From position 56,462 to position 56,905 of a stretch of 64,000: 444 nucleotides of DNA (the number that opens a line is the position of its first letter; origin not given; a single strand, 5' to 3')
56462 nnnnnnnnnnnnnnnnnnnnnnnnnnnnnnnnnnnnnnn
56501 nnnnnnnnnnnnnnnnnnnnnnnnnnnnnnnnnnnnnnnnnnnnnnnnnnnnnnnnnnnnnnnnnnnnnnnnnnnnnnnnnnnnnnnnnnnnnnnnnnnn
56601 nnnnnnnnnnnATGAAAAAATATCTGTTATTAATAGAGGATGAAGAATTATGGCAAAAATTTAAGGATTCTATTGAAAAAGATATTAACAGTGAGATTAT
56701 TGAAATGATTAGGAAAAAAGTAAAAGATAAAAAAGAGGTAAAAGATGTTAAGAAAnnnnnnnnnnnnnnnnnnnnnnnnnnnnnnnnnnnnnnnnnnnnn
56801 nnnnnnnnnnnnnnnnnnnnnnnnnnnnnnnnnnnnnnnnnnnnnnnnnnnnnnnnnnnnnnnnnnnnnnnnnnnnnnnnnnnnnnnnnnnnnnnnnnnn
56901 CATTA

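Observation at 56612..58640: Overlapping three-gene module: mini RHH-like protein, prepilin-type 631-aa protein, giant exoprotein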

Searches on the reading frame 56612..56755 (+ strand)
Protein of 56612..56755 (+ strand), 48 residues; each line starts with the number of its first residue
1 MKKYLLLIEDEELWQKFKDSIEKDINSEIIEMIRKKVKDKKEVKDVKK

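Call 6: search_protein_families(library=pfam, proteins=[window:56612-56755:+], max_evalue=1)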
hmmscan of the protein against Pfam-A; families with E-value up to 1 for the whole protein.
window:56612-56755:+ (48 aa): 1 family
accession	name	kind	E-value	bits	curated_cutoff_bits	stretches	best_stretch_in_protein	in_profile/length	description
PF13877.11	RPAP3_C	-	0.0022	18.9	23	1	3-44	24-65/92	Potential Monad-binding region of RPAP3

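Call 7: search_protein_families(library=ncbifam, proteins=[window:56612-56755:+], max_evalue=1)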
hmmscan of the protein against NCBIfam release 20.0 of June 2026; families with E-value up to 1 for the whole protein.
window:56612-56755:+ (48 aa): 0 families

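Call 33: search_protein_families(library=pfam, alignment_id=A2, max_evalue=10)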
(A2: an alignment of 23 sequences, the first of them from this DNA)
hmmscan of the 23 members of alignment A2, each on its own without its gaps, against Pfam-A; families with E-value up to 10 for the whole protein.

A. member 1, seq(48 aa): 1 family
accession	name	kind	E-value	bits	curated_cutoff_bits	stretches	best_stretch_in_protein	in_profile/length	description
PF13877.11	RPAP3_C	-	0.0022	18.9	23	1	3-44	24-65/92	Potential Monad-binding region of RPAP3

B. families by the number of members that match (of 23 scanned): 11 families
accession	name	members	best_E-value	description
PF13877.11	RPAP3_C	6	0.0022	Potential Monad-binding region of RPAP3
PF22023.1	Pus10_THUMP_arc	4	0.0038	Pus10 THUMP domain, archaeal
PF18192.6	DNTTIP1_dimer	2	0.042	DNTTIP1 dimerisation domain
PF25046.1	DUF7790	2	0.14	Domain of unknown function (DUF7790)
PF14071.11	YlbD_coat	1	0.016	Putative coat protein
PF03869.20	Arc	1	0.05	Arc-like DNA binding domain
PF09052.15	SipA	1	0.05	SipA N-terminal domain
PF02086.21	MethyltransfD12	1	0.073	D12 class N6 adenine-specific DNA methyltransferase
PF23517.1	WW_TCERG1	1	0.1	TCERG1 WW domain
PF06589.16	CRA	1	0.1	Circumsporozoite-related antigen (CRA)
PF25463.1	DUF7899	1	0.58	Domain of unknown function (DUF7899)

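Call 34: search_solved_structures(query=A2, max_evalue=10, show_alignments=3)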
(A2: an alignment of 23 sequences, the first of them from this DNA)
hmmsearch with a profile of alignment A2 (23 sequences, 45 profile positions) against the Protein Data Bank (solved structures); distinct sequences matched with E-value up to 10: 3.
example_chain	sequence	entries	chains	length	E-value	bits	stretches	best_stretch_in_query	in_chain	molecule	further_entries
9kgy_A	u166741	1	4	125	0.046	16.4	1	9-38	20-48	De novo designed monomeric mainly-beta protein B10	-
8t9t_A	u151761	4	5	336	1.1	12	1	13-35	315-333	Isethionate-binding periplasmic protein DctP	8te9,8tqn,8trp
9sob_B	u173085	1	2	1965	3.6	10.3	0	9-26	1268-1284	Nucleoporin (DUF3414)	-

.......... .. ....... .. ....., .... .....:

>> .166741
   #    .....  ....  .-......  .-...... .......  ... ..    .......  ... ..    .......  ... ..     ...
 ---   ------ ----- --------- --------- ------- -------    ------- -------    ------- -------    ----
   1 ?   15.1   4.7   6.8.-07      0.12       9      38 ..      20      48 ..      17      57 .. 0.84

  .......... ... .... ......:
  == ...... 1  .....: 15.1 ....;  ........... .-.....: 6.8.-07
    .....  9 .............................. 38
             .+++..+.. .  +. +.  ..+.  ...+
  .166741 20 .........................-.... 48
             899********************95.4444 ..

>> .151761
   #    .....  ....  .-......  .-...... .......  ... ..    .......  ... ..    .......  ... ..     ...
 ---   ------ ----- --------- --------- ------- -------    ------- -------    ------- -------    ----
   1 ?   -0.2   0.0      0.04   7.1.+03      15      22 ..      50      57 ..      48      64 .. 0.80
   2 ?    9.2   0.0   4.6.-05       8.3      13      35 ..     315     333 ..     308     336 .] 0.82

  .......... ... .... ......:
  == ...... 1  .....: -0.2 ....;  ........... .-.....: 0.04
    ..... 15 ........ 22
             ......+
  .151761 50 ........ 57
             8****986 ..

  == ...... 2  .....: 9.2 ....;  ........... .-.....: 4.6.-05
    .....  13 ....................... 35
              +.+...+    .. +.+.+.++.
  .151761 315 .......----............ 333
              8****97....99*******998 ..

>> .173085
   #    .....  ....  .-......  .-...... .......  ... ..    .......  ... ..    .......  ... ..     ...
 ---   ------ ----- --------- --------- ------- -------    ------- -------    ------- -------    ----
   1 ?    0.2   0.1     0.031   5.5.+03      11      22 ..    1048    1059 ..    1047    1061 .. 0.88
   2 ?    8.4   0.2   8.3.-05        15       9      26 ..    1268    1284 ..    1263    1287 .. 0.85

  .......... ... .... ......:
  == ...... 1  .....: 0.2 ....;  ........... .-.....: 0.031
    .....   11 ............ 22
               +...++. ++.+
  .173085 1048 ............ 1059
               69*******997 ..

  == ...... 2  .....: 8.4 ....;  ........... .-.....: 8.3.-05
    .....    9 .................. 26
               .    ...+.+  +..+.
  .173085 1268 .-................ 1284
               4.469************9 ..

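Call 41: search_protein_families(library=phrogs, proteins=[window:56612-56755:+], max_evalue=0.1)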
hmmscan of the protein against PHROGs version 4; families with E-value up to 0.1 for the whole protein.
window:56612-56755:+ (48 aa): 1 family
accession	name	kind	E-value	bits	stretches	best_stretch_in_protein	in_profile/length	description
phrog_8614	-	unknown function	0.04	13.9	1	8-44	141-179/489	-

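Call 51: find_homologous_proteins(query=A2, max_evalue=0.01)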
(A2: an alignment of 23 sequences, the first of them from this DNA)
Query A2 (23 sequences) (48 aa, profile of the alignment): 2555 proteins with E <= 0.01 among 4333 candidates; the best 120 are listed.
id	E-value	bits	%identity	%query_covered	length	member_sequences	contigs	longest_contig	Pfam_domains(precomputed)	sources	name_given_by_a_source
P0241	1.7e-20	90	65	77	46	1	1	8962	-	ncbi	-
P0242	1.9e-20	90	68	77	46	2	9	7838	-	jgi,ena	-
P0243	2.0e-20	90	69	81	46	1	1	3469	-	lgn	-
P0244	2.9e-20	89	70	77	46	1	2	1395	-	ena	-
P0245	3.3e-20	89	76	77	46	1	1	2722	-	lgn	-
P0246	3.7e-20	89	78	77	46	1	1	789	-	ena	-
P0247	4.0e-20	89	71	79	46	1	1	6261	-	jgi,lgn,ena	-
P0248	4.1e-20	89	67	81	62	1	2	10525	-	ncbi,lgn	-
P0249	5.5e-20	88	76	77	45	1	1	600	-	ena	-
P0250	5.8e-20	88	82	69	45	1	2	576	-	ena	-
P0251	6.4e-20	88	82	79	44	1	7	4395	-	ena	-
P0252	6.5e-20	88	78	83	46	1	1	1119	-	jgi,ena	-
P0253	6.7e-20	88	78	67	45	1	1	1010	-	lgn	-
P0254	6.9e-20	88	72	67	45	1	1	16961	-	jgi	-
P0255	7.2e-20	88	76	79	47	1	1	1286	-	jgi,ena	-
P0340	3.6e-19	86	68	77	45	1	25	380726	-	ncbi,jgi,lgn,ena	-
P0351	4.0e-19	86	69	81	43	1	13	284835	-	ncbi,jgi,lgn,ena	-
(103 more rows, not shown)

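Call 53: find_encoding_contigs(protein=P0340, flank=9000, max_places=3)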
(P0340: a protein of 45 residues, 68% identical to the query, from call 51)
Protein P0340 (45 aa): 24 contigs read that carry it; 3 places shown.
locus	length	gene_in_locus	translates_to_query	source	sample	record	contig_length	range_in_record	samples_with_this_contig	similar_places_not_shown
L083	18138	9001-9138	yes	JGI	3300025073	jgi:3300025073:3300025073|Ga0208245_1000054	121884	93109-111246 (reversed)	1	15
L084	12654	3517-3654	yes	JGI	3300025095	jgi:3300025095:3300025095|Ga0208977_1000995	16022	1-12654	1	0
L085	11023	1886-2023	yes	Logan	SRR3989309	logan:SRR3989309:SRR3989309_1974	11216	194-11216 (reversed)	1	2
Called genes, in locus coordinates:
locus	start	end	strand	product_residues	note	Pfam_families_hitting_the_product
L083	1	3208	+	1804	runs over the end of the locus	PF10633:NPCBM_assoc (faint)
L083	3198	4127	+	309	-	-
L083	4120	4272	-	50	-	-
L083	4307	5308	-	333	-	PF00145:DNA_methylase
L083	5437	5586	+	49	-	-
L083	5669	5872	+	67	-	-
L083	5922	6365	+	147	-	-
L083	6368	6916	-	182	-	PF09504:RE_Bsp6I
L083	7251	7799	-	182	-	PF01015:Ribosomal_S3Ae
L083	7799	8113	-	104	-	-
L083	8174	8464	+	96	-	-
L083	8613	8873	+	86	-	-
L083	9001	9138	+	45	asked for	-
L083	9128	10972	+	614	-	-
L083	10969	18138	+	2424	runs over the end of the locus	-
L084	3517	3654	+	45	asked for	-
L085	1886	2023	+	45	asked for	-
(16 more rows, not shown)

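Call 54: find_encoding_contigs(protein=P0351, flank=9000, max_places=3)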
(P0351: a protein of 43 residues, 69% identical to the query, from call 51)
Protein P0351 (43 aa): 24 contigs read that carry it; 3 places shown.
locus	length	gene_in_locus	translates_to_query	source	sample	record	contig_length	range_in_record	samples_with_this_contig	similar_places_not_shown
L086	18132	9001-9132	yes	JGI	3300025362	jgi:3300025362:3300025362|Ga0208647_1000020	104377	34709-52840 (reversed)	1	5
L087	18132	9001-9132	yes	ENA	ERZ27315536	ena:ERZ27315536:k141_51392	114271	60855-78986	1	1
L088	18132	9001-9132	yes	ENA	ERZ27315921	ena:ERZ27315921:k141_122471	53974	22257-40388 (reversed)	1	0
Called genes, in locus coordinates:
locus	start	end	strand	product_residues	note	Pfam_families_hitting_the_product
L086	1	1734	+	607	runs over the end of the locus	PF03235:GmrSD_N, PF07510:GmrSD_C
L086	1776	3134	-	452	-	PF02881:SRP54_N, PF00448:SRP54, PF01656:CbiA (weak), PF02978:SRP_SPB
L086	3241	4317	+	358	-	PF06559:DCD_N, PF22769:DCD, PF22569:DCD_C, PF22769:DCD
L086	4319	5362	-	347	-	PF02881:SRP54_N, PF06414:Zeta_toxin (weak), PF00448:SRP54, PF13245:AAA_19 (weak)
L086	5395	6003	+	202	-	PF22090:Gins51_C (weak)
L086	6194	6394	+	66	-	-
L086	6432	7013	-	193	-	PF00334:NDK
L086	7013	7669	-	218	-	PF01015:Ribosomal_S3Ae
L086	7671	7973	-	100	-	PF00935:Ribosomal_L44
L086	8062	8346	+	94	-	-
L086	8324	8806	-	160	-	-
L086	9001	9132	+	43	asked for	-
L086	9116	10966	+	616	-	-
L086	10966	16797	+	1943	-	-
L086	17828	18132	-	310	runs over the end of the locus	PF08271:Zn_Ribbon_TF, PF00382:TFIIB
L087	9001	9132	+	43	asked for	-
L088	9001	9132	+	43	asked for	-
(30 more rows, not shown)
